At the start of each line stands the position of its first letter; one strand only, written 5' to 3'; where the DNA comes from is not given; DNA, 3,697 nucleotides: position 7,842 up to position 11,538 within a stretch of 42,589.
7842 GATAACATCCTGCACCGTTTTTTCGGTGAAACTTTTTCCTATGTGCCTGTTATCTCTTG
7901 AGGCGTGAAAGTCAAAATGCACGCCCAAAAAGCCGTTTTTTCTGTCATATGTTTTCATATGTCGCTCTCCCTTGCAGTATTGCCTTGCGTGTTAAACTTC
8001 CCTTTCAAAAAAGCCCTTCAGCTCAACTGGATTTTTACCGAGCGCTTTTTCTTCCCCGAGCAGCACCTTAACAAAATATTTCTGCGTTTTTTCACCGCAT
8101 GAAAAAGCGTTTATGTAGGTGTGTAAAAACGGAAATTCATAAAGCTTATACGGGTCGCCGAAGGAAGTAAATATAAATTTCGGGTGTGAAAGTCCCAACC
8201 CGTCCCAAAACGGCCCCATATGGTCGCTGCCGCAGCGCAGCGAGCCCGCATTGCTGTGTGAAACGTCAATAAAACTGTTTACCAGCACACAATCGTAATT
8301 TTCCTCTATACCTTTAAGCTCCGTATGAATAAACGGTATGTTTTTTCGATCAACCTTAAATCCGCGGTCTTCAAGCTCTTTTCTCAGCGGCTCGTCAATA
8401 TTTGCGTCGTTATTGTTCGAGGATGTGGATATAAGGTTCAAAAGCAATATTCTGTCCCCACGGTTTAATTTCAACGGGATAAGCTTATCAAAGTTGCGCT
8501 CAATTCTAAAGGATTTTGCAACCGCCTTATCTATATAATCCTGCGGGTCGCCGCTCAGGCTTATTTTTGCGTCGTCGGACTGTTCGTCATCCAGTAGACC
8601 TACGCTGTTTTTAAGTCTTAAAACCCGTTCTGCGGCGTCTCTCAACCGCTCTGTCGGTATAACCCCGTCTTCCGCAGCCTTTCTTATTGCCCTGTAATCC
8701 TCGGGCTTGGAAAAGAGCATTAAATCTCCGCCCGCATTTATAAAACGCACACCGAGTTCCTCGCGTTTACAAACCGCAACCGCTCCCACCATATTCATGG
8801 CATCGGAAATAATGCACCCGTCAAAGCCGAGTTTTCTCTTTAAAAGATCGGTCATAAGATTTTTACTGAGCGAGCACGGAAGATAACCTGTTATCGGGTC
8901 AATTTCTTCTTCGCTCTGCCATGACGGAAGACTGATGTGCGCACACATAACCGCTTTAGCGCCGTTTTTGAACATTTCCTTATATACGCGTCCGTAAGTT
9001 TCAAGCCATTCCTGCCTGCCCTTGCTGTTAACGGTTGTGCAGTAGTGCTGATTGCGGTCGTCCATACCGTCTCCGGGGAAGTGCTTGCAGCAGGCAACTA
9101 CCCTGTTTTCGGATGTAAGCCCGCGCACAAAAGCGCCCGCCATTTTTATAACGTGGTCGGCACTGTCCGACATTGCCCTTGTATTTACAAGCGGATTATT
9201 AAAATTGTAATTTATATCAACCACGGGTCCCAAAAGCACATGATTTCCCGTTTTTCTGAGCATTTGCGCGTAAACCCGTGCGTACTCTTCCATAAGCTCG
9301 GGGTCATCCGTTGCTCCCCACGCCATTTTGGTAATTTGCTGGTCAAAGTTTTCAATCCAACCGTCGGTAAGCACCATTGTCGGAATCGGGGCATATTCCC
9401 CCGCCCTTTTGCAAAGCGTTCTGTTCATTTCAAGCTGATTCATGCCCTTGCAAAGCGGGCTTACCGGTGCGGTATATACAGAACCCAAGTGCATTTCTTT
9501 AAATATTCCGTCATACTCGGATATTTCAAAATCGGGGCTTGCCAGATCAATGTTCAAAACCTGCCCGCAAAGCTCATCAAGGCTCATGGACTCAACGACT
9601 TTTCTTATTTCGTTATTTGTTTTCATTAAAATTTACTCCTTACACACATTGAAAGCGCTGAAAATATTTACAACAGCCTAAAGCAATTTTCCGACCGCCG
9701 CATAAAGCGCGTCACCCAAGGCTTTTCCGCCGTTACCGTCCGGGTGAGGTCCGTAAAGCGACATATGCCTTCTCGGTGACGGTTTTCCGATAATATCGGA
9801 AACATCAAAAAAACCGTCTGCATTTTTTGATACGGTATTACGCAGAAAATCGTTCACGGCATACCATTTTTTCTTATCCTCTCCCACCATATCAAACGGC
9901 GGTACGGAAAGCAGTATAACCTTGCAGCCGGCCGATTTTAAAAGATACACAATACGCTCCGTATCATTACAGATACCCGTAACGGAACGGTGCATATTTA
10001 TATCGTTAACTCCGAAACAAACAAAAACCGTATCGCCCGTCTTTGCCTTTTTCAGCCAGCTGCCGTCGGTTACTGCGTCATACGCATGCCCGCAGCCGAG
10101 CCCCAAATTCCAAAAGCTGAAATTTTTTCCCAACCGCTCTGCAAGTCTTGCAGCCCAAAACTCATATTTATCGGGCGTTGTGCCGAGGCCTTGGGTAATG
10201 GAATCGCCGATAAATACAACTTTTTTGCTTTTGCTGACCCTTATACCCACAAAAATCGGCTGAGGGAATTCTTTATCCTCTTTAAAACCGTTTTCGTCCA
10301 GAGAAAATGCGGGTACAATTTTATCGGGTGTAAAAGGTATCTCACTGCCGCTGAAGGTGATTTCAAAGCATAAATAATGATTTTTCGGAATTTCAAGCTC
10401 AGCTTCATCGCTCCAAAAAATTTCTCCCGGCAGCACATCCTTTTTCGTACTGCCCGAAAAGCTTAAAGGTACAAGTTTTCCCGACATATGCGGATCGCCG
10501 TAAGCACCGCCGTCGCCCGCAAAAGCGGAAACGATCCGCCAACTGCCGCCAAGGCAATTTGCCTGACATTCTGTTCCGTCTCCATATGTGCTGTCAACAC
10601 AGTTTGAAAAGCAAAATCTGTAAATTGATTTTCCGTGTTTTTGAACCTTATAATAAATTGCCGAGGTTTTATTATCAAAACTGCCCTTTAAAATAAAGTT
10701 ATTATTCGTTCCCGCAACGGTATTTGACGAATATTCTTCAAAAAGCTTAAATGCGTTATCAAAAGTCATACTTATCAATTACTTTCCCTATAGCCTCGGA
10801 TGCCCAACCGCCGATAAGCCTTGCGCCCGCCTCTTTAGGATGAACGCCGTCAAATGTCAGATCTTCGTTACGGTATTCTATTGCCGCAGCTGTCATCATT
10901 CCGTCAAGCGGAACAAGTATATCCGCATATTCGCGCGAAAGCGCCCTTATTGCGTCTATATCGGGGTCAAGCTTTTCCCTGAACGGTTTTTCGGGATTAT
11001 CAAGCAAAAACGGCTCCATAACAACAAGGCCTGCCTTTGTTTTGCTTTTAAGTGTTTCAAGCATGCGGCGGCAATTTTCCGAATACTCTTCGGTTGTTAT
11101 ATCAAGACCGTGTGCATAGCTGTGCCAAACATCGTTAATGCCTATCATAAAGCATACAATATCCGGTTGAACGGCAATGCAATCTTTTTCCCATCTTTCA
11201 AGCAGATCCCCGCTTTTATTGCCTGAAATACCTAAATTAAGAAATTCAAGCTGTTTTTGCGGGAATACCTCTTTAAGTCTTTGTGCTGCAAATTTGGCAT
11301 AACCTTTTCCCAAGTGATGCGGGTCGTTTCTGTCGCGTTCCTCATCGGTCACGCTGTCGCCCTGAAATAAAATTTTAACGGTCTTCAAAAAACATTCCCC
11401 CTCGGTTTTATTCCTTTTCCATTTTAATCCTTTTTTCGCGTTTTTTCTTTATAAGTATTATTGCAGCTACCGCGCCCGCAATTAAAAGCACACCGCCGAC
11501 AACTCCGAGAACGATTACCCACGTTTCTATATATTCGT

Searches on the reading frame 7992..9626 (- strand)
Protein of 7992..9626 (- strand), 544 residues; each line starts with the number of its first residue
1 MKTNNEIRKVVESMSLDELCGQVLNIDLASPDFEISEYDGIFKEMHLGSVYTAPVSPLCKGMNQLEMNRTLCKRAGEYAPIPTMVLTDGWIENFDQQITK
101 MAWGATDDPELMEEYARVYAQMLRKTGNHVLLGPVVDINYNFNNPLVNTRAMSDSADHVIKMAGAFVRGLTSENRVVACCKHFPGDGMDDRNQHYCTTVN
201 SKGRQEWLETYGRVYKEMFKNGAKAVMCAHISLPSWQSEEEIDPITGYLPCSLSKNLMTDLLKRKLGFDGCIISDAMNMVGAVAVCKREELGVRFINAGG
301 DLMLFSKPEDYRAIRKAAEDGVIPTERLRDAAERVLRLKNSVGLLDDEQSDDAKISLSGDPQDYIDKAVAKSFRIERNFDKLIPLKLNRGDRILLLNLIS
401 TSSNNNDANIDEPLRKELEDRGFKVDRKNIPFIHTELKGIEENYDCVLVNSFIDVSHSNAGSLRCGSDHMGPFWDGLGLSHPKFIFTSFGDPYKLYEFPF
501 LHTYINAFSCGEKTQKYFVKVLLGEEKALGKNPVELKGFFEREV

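Call 11: search_protein_families(library=pfam, max_evalue=0.001, proteins=[window:7992-9626:-])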
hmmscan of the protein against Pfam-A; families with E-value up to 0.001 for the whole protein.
window:7992-9626:- (544 aa): 1 family
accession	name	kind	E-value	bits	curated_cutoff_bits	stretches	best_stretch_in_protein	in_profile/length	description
PF00933.27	Glyco_hydro_3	-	7.2e-49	167.4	27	1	78-338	60-316/316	Glycosyl hydrolase family 3 N terminal domain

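Call 85: search_solved_structures(query=window:7992-9626:-, max_evalue=1e-20)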
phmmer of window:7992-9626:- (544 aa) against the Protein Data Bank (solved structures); distinct sequences matched with E-value up to 1e-20: 9.
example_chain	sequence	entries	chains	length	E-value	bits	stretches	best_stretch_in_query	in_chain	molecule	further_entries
5vqd_A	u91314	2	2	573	8.9e-53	182.6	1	92-535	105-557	Beta-glucoside phosphorylase BglX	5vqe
3bmx_A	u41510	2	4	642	3.8e-31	111.2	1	117-410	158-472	Uncharacterized lipoprotein ybbD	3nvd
3lk6_A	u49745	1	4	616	1.6e-30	109.1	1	117-410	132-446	Lipoprotein ybbD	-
4gyj_A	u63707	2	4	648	1.9e-30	108.9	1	117-410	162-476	Uncharacterized lipoprotein ybbD | Glycoside Hydrolase NagZ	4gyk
6k5j_A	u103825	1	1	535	6.8e-27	97.2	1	89-352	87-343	GH3 beta-N-acetylglucosaminidase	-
3sql_A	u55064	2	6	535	1.4e-25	92.9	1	113-342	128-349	Glycosyl hydrolase family 3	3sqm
3tev_A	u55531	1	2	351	2.4e-25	92.1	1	10-333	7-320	Glycosyl hyrolase, family 3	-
3wo8_A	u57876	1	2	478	1.5e-21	79.6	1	101-332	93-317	Beta-N-acetylglucosaminidase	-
5bza_A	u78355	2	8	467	5.5e-21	77.7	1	107-328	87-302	Beta-N-acetylhexosaminidase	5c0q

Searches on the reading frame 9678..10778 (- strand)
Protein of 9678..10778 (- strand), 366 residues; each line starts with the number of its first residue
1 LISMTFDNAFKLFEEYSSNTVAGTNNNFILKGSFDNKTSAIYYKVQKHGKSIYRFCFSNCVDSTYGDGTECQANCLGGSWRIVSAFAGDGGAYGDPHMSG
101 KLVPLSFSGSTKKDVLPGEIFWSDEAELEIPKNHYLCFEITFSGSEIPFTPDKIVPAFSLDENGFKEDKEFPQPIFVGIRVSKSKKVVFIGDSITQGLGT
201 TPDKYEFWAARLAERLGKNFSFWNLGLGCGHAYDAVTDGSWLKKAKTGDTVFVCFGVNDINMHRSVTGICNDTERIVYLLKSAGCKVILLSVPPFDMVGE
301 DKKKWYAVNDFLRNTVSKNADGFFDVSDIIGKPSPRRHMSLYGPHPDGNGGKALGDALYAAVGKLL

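Call 11: search_protein_families(library=pfam, max_evalue=0.001, proteins=[window:9678-10778:-])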
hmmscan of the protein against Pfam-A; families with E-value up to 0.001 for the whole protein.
window:9678-10778:- (366 aa): 2 families
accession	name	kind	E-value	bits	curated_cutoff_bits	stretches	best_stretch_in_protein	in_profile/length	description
PF13472.12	Lipase_GDSL_2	-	7.9e-17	62.7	32.9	1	189-350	1-175/178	GDSL-like Lipase/Acylhydrolase family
PF00657.28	Lipase_GDSL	-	0.00013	22.6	23.6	1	187-274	1-108/208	GDSL-like Lipase/Acylhydrolase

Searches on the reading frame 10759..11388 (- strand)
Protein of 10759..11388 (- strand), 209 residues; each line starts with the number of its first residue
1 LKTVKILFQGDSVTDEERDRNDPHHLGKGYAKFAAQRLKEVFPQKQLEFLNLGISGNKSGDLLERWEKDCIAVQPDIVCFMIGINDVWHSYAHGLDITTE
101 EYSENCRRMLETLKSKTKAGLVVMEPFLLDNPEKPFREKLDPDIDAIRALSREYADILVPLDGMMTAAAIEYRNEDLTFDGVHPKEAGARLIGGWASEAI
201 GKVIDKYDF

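Call 11: search_protein_families(library=pfam, max_evalue=0.001, proteins=[window:10759-11388:-])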
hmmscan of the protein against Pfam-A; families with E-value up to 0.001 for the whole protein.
window:10759-11388:- (209 aa): 2 families
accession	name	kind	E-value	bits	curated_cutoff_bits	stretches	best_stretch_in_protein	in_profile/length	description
PF13472.12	Lipase_GDSL_2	-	2.3e-22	80.8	32.9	1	10-191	3-178/178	GDSL-like Lipase/Acylhydrolase family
PF00657.28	Lipase_GDSL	-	2.1e-11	44.8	23.6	1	6-193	1-205/208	GDSL-like Lipase/Acylhydrolase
